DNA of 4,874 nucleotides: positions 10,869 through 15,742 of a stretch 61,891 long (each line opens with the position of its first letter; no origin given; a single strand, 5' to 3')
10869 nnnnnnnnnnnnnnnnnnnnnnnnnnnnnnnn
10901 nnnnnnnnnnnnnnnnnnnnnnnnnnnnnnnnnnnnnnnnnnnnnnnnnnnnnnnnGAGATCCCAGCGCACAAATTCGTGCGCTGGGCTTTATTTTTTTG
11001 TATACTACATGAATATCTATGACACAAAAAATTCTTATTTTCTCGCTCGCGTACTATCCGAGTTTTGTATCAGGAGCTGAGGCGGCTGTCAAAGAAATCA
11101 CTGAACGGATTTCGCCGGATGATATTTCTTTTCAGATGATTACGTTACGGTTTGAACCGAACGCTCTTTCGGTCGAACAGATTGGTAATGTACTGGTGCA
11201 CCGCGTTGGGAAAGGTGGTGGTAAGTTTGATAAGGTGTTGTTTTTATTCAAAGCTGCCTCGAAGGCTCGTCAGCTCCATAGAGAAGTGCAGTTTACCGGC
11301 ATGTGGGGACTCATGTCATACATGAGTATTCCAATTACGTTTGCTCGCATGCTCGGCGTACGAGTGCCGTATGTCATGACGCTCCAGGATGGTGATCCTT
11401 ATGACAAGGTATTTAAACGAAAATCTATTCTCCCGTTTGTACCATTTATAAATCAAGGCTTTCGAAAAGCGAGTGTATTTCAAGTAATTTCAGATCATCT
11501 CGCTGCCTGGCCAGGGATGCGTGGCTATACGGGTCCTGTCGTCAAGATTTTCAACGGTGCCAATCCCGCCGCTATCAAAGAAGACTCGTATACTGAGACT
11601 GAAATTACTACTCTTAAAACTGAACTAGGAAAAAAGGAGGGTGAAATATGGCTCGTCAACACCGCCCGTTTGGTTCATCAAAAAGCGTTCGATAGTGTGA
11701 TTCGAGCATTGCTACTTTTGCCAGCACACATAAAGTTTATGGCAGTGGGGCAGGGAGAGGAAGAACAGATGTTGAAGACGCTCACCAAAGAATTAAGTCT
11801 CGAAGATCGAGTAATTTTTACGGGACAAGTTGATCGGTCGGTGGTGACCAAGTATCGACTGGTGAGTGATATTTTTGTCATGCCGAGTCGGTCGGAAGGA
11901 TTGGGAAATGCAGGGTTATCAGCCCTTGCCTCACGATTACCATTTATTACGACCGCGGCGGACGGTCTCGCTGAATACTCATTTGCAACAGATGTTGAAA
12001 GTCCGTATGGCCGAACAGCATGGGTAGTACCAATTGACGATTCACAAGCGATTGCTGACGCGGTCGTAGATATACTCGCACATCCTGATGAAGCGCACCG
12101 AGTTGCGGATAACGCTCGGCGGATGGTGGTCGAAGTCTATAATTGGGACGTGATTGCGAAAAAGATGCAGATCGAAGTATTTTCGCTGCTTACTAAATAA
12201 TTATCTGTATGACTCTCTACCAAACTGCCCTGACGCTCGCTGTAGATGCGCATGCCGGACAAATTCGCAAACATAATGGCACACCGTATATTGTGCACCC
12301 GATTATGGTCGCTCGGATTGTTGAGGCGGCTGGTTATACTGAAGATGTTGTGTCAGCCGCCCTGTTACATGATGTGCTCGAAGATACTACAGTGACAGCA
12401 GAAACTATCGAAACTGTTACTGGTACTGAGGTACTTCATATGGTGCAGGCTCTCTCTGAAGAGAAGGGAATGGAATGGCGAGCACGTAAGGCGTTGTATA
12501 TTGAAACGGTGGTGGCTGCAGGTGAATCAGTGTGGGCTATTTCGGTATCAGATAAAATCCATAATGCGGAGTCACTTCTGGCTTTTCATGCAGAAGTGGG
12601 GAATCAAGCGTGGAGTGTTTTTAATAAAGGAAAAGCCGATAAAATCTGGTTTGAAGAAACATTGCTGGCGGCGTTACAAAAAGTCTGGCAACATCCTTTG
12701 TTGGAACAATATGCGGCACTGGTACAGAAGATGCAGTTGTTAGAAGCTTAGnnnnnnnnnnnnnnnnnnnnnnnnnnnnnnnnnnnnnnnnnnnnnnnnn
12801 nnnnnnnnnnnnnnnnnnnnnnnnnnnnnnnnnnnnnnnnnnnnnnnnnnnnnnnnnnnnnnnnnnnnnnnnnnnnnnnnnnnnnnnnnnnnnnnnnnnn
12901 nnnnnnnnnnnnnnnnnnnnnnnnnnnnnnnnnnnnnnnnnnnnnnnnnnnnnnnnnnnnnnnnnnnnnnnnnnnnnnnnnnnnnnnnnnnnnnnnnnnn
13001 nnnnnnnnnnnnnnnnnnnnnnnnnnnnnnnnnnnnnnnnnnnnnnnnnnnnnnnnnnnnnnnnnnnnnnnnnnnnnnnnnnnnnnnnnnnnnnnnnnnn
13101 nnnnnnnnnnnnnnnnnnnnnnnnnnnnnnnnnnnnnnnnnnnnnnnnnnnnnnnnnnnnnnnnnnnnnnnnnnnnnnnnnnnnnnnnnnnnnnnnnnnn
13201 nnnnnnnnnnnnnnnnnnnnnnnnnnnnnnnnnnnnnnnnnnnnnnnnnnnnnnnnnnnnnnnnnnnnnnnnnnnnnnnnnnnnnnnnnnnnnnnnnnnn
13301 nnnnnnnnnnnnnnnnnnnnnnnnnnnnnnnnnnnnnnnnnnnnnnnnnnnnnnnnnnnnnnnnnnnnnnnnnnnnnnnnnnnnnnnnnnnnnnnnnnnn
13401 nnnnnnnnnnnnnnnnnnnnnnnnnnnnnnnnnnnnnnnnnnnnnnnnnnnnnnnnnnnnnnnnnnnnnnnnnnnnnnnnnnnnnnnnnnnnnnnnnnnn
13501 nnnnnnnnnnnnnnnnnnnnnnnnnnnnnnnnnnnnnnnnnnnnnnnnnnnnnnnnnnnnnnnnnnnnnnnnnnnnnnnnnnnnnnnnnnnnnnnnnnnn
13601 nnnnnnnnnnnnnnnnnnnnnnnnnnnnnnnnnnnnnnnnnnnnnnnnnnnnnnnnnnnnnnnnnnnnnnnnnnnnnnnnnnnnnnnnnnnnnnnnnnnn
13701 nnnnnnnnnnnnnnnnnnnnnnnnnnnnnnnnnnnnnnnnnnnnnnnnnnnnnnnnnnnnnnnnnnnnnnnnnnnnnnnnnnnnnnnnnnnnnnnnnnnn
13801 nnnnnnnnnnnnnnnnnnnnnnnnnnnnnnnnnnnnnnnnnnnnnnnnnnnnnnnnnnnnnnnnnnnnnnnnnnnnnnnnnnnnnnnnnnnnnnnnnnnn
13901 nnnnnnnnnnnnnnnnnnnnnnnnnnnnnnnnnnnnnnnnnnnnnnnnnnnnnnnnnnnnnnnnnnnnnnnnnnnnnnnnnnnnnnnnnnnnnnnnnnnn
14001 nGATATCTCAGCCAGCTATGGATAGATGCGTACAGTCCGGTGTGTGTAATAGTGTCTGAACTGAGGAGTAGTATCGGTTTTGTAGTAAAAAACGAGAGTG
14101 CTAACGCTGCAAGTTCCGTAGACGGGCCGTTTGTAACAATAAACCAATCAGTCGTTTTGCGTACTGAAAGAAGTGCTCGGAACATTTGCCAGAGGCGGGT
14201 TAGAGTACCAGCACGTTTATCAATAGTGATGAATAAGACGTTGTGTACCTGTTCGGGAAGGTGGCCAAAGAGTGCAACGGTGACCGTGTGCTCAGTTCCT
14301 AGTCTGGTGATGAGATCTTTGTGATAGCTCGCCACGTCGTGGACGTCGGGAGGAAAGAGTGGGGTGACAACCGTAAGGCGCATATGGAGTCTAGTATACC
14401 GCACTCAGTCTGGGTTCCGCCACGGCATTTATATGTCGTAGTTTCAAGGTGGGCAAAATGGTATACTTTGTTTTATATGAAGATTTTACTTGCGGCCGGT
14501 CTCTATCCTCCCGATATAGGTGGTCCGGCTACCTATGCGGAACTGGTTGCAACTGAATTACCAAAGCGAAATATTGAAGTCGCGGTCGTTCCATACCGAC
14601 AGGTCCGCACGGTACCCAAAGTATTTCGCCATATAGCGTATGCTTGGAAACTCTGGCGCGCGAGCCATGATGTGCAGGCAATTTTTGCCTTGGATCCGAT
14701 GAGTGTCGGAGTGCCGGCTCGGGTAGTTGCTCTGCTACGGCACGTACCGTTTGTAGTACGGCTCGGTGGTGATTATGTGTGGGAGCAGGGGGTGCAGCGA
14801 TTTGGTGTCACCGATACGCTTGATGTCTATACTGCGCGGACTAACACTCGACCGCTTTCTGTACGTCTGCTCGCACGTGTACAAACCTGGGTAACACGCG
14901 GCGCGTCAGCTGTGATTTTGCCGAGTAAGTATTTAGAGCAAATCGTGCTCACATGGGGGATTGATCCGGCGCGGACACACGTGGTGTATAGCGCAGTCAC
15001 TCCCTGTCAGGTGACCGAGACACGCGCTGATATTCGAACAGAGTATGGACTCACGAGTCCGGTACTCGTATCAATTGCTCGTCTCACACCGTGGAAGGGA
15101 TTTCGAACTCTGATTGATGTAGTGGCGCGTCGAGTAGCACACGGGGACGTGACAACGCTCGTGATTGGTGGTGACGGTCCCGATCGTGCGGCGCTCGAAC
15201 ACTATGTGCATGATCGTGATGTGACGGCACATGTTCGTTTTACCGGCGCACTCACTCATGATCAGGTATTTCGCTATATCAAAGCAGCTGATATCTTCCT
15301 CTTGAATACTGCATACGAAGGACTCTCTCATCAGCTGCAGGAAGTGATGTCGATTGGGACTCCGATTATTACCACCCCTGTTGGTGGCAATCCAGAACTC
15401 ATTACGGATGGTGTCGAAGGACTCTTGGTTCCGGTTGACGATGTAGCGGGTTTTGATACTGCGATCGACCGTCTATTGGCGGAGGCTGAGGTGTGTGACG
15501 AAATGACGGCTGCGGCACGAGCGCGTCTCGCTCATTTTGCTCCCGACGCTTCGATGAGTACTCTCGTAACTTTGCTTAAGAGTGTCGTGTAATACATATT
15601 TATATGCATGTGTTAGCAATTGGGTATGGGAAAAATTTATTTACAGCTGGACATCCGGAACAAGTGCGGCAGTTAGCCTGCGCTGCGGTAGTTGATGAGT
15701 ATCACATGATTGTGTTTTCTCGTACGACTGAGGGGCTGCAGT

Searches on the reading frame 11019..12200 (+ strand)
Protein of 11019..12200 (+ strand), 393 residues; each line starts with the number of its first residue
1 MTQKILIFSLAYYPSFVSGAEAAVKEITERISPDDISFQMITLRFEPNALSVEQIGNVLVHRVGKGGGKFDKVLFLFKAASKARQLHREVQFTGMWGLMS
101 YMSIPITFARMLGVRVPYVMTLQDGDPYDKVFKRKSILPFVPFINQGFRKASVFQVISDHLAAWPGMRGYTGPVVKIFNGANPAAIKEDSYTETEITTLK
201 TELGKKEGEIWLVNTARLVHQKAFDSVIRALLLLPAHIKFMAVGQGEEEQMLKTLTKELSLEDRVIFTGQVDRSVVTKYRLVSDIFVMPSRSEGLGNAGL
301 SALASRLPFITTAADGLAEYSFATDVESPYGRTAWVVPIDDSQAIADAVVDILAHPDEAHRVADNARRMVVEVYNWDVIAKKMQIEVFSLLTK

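Call 10: search_protein_families(library=pfam, proteins=[window:11019-12200:+], max_evalue=0.001)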
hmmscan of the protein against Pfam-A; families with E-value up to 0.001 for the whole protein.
window:11019-12200:+ (393 aa): 3 families
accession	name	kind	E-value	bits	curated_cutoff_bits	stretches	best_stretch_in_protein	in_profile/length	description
PF00534.26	Glycos_transf_1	-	2.8e-27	95.8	26.4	1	198-368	4-171/172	Glycosyl transferases group 1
PF13692.12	Glyco_trans_1_4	-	4.7e-23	82.5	27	1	212-354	4-141/142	Glycosyl transferases group 1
PF20706.3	GT4-conflict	-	1.7e-10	40.9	26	1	279-382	278-384/385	Family 4 Glycosyltransferase in conflict systems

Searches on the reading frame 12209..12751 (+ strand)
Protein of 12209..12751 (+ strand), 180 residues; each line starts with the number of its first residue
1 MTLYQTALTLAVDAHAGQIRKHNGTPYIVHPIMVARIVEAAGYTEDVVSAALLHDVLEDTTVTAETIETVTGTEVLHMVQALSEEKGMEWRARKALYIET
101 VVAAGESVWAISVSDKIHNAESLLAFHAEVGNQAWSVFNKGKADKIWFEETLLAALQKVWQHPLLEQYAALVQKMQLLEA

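Call 10: search_protein_families(library=pfam, proteins=[window:12209-12751:+], max_evalue=0.001)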
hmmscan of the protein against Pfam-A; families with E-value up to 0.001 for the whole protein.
window:12209-12751:+ (180 aa): 2 families
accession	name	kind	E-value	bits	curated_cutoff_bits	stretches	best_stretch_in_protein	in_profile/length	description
PF13328.12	HD_4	-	2.4e-16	60.3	27.2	1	7-123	1-127/156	HD domain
PF01966.28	HD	-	0.00048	20.8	22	1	28-81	2-62/116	HD domain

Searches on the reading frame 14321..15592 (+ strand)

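Call 11: search_protein_families(library=pfam, proteins=[window:14321-15592:+], max_evalue=0.001)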
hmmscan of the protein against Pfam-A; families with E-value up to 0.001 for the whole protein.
window:14321-15592:+ (423 aa): 5 families
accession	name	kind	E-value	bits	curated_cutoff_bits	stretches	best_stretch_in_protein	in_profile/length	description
PF00534.26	Glycos_transf_1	-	8.3e-33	113.8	26.4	1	245-401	14-171/172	Glycosyl transferases group 1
PF13692.12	Glyco_trans_1_4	-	4.6e-30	105.2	27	1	247-387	2-141/142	Glycosyl transferases group 1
PF13439.12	Glyco_transf_4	-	2.2e-09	38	28.5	1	67-226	2-166/170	Glycosyltransferase Family 4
PF13579.12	Glyco_trans_4_4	-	3.9e-09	37.5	29.7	1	85-223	35-156/158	Glycosyl transferase 4-like domain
PF13524.12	Glyco_trans_1_2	-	2.8e-08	34.3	25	1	279-409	16-136/144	Glycosyl transferase-like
